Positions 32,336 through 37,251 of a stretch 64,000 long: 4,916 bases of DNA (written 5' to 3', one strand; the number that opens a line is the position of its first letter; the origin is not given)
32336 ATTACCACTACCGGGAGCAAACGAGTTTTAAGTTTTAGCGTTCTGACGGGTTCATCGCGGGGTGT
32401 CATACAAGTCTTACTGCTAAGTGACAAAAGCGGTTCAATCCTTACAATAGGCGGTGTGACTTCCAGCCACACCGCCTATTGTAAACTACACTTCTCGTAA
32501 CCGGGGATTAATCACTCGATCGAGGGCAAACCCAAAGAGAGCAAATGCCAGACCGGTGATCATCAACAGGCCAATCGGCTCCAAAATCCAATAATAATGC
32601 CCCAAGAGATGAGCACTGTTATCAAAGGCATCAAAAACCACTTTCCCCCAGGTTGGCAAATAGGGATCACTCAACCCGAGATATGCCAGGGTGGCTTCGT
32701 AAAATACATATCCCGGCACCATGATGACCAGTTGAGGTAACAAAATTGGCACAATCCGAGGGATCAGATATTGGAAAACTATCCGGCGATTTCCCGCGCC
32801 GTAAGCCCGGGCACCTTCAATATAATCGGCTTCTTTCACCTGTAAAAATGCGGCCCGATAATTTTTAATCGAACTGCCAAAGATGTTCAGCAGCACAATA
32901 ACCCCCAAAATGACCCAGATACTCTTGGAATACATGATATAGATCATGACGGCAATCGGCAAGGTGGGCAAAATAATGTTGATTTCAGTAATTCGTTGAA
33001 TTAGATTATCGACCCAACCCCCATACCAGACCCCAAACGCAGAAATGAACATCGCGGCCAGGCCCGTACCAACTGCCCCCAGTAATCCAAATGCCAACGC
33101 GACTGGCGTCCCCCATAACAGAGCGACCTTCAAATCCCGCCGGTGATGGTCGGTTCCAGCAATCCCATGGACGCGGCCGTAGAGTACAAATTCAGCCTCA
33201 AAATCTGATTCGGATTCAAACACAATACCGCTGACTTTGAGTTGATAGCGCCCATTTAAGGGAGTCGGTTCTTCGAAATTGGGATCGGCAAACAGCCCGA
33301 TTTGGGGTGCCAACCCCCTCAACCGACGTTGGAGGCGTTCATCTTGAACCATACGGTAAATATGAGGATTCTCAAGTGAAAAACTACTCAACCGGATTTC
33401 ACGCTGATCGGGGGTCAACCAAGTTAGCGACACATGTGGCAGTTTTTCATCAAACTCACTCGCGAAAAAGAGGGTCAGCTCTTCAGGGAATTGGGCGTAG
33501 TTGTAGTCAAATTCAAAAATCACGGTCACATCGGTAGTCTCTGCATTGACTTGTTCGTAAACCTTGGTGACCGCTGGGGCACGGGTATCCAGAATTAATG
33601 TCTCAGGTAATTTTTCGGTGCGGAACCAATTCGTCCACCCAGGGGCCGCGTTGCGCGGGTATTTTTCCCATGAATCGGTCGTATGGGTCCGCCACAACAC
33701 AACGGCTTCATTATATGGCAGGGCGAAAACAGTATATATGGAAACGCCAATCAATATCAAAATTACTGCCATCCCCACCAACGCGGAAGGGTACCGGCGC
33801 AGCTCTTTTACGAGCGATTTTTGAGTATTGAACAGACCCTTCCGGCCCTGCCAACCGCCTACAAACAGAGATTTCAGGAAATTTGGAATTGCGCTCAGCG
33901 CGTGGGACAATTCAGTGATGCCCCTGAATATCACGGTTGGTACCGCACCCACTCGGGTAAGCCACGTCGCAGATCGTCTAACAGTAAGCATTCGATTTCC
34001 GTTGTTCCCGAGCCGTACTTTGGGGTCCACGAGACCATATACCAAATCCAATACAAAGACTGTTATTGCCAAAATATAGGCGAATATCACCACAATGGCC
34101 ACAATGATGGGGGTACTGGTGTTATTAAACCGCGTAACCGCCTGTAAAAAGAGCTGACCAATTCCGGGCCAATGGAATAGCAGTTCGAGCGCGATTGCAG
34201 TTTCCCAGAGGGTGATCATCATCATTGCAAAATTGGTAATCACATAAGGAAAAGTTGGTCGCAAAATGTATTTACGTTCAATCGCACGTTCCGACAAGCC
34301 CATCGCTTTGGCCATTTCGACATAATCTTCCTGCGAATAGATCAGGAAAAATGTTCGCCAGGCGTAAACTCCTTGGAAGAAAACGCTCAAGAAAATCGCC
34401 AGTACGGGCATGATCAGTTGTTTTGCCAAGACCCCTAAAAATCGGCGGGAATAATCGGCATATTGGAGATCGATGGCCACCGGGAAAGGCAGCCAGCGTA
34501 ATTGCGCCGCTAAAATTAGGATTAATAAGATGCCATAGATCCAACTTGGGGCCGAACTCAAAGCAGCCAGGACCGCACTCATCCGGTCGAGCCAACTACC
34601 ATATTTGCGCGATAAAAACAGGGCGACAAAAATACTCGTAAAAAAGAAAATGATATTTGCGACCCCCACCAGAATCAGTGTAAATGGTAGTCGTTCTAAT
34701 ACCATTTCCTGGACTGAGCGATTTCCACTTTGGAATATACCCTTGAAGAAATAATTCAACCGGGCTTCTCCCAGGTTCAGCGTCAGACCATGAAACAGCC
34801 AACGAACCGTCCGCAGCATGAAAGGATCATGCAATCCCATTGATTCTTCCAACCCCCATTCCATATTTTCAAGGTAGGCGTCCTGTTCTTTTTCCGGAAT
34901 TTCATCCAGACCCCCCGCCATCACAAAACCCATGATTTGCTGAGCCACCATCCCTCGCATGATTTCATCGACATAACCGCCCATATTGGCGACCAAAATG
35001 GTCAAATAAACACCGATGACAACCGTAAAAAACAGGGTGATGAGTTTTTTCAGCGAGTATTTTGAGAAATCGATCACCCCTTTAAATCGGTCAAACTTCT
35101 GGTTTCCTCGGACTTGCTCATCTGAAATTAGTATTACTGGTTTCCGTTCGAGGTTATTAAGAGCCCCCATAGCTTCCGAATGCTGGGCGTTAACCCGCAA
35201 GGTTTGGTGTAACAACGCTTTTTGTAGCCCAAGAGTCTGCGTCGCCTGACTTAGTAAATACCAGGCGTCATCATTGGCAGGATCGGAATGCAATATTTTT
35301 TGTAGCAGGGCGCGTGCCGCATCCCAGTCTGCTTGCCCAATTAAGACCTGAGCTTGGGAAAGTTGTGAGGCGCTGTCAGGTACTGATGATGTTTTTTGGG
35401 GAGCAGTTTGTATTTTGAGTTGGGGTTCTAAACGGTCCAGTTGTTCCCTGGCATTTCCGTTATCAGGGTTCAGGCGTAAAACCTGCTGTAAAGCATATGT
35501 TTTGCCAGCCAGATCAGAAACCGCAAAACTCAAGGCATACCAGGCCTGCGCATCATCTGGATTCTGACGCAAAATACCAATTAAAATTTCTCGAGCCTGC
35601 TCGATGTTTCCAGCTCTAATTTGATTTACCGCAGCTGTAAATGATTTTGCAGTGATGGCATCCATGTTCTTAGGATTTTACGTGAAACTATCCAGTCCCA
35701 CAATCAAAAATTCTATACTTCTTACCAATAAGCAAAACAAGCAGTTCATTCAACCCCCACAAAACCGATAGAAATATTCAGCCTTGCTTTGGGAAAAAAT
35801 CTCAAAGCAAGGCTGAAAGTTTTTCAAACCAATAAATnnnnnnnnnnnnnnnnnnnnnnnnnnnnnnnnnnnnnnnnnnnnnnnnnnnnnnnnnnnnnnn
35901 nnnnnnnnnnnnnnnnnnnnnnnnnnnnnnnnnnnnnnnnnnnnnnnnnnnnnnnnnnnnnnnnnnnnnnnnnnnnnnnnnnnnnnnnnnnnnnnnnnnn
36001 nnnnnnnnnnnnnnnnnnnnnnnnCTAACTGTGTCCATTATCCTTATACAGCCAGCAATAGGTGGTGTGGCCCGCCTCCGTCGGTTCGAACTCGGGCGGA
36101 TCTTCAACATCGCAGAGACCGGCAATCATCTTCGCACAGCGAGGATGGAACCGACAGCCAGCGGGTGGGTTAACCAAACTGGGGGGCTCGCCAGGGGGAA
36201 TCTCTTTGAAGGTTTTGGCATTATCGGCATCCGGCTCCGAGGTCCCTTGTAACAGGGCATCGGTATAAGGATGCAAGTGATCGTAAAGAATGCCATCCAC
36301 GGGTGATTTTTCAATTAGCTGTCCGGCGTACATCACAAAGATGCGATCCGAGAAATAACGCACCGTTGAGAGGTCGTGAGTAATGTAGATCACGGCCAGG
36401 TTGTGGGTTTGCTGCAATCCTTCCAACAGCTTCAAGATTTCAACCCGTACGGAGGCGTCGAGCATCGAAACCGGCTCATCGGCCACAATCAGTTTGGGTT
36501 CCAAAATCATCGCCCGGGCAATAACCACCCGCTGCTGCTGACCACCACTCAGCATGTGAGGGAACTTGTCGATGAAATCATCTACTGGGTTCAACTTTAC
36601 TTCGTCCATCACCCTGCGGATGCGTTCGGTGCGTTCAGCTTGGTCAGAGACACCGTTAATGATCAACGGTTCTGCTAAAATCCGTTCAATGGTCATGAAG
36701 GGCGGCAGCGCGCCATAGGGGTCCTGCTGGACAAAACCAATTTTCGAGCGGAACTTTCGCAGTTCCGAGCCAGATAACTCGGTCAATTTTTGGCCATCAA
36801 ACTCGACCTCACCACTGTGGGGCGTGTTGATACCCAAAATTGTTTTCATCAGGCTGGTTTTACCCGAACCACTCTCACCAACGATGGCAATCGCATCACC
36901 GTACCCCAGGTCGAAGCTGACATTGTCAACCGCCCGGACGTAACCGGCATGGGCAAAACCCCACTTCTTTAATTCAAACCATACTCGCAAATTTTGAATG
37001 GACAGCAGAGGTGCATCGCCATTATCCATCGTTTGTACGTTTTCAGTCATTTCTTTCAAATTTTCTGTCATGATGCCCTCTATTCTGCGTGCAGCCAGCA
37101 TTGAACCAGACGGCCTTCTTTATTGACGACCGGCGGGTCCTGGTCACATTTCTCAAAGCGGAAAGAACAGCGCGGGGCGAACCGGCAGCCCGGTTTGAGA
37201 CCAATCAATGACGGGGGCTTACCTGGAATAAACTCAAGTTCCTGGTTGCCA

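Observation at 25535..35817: MoxR AAA+ / DUF58-transglutaminase module nested inside an ATPase-less Opp-type permease + SBP transcription unit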

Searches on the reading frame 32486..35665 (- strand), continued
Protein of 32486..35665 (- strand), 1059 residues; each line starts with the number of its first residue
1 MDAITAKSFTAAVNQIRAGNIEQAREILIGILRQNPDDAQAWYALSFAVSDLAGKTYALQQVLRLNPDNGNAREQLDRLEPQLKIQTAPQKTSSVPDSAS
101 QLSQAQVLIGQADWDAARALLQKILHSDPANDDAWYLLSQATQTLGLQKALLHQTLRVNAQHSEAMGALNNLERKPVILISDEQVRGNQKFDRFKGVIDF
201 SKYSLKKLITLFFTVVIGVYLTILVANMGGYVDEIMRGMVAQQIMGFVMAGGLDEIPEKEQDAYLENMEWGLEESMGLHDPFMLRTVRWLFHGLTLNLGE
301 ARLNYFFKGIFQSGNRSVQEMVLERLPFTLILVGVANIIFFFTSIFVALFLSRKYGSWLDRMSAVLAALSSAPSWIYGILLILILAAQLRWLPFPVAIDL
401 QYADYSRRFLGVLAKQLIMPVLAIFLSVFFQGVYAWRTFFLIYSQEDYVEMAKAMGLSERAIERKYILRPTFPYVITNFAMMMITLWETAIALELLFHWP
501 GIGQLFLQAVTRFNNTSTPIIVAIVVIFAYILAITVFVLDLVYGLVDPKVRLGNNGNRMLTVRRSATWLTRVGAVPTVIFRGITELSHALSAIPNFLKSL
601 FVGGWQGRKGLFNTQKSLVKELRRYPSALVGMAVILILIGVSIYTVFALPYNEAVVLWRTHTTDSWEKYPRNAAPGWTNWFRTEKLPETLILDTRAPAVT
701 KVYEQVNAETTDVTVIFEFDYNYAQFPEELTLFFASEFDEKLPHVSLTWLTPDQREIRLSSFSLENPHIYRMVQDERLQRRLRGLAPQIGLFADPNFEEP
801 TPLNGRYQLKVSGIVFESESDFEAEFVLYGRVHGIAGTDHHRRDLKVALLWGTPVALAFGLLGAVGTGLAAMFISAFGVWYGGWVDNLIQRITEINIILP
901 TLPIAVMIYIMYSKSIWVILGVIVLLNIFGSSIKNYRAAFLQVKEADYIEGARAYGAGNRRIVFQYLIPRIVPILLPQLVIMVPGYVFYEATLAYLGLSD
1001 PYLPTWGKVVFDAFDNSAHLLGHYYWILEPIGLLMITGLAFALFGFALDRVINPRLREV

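Call 53: search_protein_families(library=pfam, proteins=[L089:6532-7560:+, L089:7407-8243:+, L089:8230-8739:+, L089:8736-9842:+, L092:13211-14236:+, L092:14239-14898:+, L092:17747-18664:+, L142:230-2713:+, L142:8037-11144:-, L123:5539-6270:+], max_evalue=0.001)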
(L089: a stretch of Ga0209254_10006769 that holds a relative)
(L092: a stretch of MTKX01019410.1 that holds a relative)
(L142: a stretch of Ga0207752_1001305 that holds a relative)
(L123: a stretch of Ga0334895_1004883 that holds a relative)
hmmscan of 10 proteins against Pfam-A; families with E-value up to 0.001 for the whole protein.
L089:6532-7560:+ (342 aa): 1 family
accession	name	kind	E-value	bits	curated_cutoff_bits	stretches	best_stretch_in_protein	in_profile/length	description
PF04909.20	Amidohydro_2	-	1.1e-30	107.8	26.4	1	65-340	1-289/289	Amidohydrolase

L089:7407-8243:+ (278 aa): 2 families
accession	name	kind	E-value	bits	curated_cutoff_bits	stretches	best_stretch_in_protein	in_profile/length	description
PF02834.22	LigT_PEase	-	3.5e-28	98.1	23.3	2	65-151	1-87/87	LigT like Phosphoesterase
PF13563.12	2_5_RNA_ligase2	-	1.8e-15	57.7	27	1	99-202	26-125/152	2'-5' RNA ligase superfamily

L089:8230-8739:+ (169 aa): 3 families
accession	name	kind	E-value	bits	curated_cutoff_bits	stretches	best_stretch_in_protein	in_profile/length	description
PF18306.6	LDcluster4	-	3.8e-45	153.6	26.3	1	9-148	3-146/151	SLOG cluster4 family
PF03641.19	Lysine_decarbox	-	1.9e-07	31.8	27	1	49-115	1-69/131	Possible lysine decarboxylase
PF02481.21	DNA_processg_A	-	4e-05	23.3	29.6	1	9-69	46-106/212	DNA recombination-mediator protein A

L089:8736-9842:+ (368 aa): 3 families
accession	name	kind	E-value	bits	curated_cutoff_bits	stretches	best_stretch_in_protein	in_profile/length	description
PF13793.12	Pribosyltran_N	-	4.9e-42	142.9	25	1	11-154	1-117/117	N-terminal domain of ribose phosphate pyrophosphokinase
PF14572.12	Pribosyl_synth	-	4e-20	73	27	1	237-354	66-183/184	Phosphoribosyl synthetase-associated domain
PF00156.33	Pribosyltran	-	5.2e-15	55.6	26.3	1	188-294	22-126/158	Phosphoribosyl transferase domain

L092:13211-14236:+ (341 aa): 1 family
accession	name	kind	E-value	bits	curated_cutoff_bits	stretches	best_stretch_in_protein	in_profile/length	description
PF13559.11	DUF4129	-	3.4e-11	43.5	24.8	1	262-327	1-65/69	Domain of unknown function (DUF4129)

L092:14239-14898:+ (219 aa): 0 families

L092:17747-18664:+ (305 aa): 0 families

L142:230-2713:+ (827 aa): 3 families
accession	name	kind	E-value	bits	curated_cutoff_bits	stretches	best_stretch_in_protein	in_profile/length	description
PF19580.5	Exo_endo_phos_3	-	1.7e-23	83.6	27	1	494-714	41-254/311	Endonuclease/Exonuclease/phosphatase family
PF00932.25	LTD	-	4.5e-14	53.2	34.3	1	31-164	5-108/109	Lamin Tail Domain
PF03372.29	Exo_endo_phos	-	0.00021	21.6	24.5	1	588-745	86-225/225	Endonuclease/Exonuclease/phosphatase family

L142:8037-11144:- (1035 aa): 6 families
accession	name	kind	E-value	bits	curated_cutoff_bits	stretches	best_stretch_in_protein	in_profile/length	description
PF17764.6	PriA_3primeBD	-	3.1e-21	75.5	22.7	1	9-101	4-96/96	3'DNA-binding domain (3'BD)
PF00270.35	DEAD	-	1.5e-15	57.7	26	1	497-639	18-161/167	DEAD/DEAH box helicase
PF04851.21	ResIII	-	3.5e-11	43.7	22.5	1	496-605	26-141/164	Type III restriction enzyme, res subunit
PF18074.6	PriA_C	-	9.4e-11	42.8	26.9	1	944-1015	1-69/95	Primosomal protein N C-terminal domain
PF18319.7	Zn_ribbon_PriA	-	3.6e-10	40.1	26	1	757-783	1-27/27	PriA DNA helicase Cys-rich region (CRR) domain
PF00271.37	Helicase_C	-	1.8e-09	38.3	23.5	1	803-899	25-108/110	Helicase conserved C-terminal domain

L123:5539-6270:+ (243 aa): 0 families
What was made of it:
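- A TPR-fused permease exists without a MoxR module nearby (L089, call 53).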

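Call 70: search_protein_families(library=ncbifam, proteins=[window:32486-35665:-], max_evalue=0.00001)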
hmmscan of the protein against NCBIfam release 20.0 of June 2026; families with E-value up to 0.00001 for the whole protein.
window:32486-35665:- (1059 aa): 26 families (the best 25 are shown)
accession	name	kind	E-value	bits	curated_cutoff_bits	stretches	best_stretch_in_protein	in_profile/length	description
NF045470.1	Opp2B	equivalog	3.1e-39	135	350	1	272-551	47-300/300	nickel ABC transporter permease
NF045472.1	Opp4B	equivalog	3.7e-36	125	450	1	240-551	26-319/319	oligopeptide ABC transporter permease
NF045476.1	Opp4C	equivalog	1.4e-34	119.6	350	1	835-1055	58-278/278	oligopeptide ABC transporter permease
NF045469.1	Opp1B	equivalog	9.8e-32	110.7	380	1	272-551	55-307/307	nickel/cobalt ABC transporter permease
NF045471.1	Opp3B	equivalog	6.7e-30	104.5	480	1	257-553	34-305/308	oligopeptide ABC transporter permease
TIGR02789.1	nickel_nikB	equivalog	1.6e-28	100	447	1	274-552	56-308/314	nickel ABC transporter permease subunit NikB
NF007677.0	PRK10352.1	equivalog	2e-26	92.8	433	1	274-556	56-312/314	nickel ABC transporter permease subunit NikB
NF045474.1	Opp2C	equivalog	7.3e-24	84.7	300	1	835-1048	21-231/236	nickel transporter permease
NF045475.1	Opp3C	equivalog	5.1e-23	81.7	450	1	836-1057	110-328/328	oligopeptide ABC transporter permease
TIGR02790.1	nickel_nikC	equivalog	3.9e-19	69.2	358.45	1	836-1049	44-254/258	nickel ABC transporter permease subunit NikC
NF008160.0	PRK10913.1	equivalog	1.9e-18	66.9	483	1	830-1057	75-299/300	dipeptide ABC transporter permease DppC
NF011661.0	PRK15081.1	equivalog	2.6e-18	66.6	463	1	313-551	82-304/306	glutathione ABC transporter permease GsiC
NF011596.0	PRK15021.1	subfamily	2.9e-18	66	439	1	835-1010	122-297/341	microcin C ABC transporter permease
NF011662.0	PRK15082.1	equivalog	1.2e-17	64.2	484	1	835-1057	82-301/303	glutathione ABC transporter permease GsiD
NF045473.1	Opp1C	equivalog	4.3e-17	62.4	350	1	835-1056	49-267/267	nickel/cobalt ABC transporter permease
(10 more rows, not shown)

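Call 71: search_protein_families(library=padloc, proteins=[window:32486-35665:-], max_evalue=0.001)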
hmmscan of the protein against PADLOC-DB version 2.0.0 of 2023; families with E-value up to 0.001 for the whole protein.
window:32486-35665:- (1059 aa): 1 family
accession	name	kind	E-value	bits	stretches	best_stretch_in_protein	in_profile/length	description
PDLC04480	PDC-M16B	-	0.00021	18.1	0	15-46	197-228/472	-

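Call 76: find_encoding_contigs(protein=P0102, flank=10000, max_places=3)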
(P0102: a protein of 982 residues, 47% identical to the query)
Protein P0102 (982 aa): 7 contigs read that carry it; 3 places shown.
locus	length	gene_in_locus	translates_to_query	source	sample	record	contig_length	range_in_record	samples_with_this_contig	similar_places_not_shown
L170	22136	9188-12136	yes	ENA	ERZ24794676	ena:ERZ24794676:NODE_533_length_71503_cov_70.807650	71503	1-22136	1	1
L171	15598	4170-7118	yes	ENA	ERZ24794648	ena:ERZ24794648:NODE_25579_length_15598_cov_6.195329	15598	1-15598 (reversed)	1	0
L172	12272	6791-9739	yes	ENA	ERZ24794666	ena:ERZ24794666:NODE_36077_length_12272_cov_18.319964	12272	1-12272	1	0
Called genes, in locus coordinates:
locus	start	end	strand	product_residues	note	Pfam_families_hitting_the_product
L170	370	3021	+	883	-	PF00496:SBP_bac_5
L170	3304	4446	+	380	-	PF00528:BPD_transp_1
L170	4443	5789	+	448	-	PF00528:BPD_transp_1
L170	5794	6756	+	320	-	PF00005:ABC_tran, PF02463:SMC_N, PF07728:AAA_5 (faint), PF13401:AAA_22 (faint), PF13304:AAA_21, PF08352:oligo_HPY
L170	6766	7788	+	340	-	PF00005:ABC_tran, PF08352:oligo_HPY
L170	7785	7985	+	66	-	-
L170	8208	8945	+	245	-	-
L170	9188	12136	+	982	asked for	PF00528:BPD_transp_1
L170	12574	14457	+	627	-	PF00496:SBP_bac_5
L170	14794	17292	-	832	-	PF02861:Clp_N, PF13401:AAA_22 (faint), PF00004:AAA, PF17871:AAA_lid_9, PF00004:AAA, PF07724:AAA_2, PF07728:AAA_5, PF10431:ClpB_D2-small, +5 more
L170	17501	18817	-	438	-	PF00575:S1, PF21710:Spt6_S1 (faint), PF00575:S1, PF23459:S1_RRP5 (weak), PF00575:S1, PF23459:S1_RRP5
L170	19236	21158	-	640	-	PF02518:HATPase_c (weak), PF13589:HATPase_c_3, PF00183:HSP90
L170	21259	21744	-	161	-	PF00149:Metallophos (faint), PF12850:Metallophos_2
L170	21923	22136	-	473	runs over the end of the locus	-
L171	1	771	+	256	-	?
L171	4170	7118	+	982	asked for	PF00528:BPD_transp_1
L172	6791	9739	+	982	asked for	PF00528:BPD_transp_1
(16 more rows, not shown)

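Call 78: search_protein_families(library=pfam, proteins=[L170:8208-8945:+, L170:9188-12136:+, L170:7785-7985:+], max_evalue=0.01)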
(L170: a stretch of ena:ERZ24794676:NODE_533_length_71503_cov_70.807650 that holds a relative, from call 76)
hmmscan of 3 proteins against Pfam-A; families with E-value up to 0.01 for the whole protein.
L170:8208-8945:+ (245 aa): 1 family
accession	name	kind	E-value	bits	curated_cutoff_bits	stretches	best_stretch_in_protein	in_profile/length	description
PF23619.1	Ig_VWA7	-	0.0076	16.9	27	0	75-151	27-103/104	VWA7 Ig-like domain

L170:9188-12136:+ (982 aa): 2 families
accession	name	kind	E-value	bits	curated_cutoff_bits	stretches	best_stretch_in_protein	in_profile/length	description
PF00528.27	BPD_transp_1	-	1.2e-35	123.3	26.4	2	266-469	2-183/184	Binding-protein-dependent transport system inner membrane component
PF14559.12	TPR_19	-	0.00052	20.7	25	0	13-43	3-33/68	Tetratricopeptide repeat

L170:7785-7985:+ (66 aa): 0 families

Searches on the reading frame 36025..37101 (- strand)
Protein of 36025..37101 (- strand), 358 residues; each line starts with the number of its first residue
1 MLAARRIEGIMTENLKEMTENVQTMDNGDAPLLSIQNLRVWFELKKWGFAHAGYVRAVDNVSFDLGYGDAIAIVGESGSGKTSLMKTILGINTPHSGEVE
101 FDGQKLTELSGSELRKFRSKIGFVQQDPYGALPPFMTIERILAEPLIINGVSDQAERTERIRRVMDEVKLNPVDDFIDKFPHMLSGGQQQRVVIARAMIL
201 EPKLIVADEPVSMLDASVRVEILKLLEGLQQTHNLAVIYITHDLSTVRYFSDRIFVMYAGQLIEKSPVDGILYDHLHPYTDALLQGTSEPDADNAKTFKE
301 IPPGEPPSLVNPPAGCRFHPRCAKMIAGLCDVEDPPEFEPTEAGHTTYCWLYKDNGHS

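Call 3: search_protein_families(library=pfam, proteins=[window:36025-37101:-], max_evalue=0.01)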
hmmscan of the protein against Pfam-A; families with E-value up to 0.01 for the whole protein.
window:36025-37101:- (358 aa): 7 families
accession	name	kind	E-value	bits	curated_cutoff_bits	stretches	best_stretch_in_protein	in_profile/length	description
PF00005.33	ABC_tran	-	7.7e-34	117.7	25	1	59-211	2-136/137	ABC transporter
PF08352.17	oligo_HPY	-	2.4e-12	47.5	27.1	1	263-325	1-61/65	Oligopeptide/dipeptide transporter, C-terminal region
PF02463.25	SMC_N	-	4.7e-05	23.4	40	1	71-250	27-205/220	RecF/RecN/SMC N terminal domain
PF13304.12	AAA_21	-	0.00093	19.8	27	0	72-126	3-68/304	AAA domain, putative AbiEii toxin, Type IV TA system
PF13555.12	AAA_29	-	0.0049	17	27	1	61-96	15-50/61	P-loop containing region of AAA domain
PF13401.12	AAA_22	-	0.0092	16.7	27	0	70-95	7-32/130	AAA domain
PF13191.12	AAA_16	-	0.0096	16.9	32.6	0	68-94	24-51/167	AAA ATPase domain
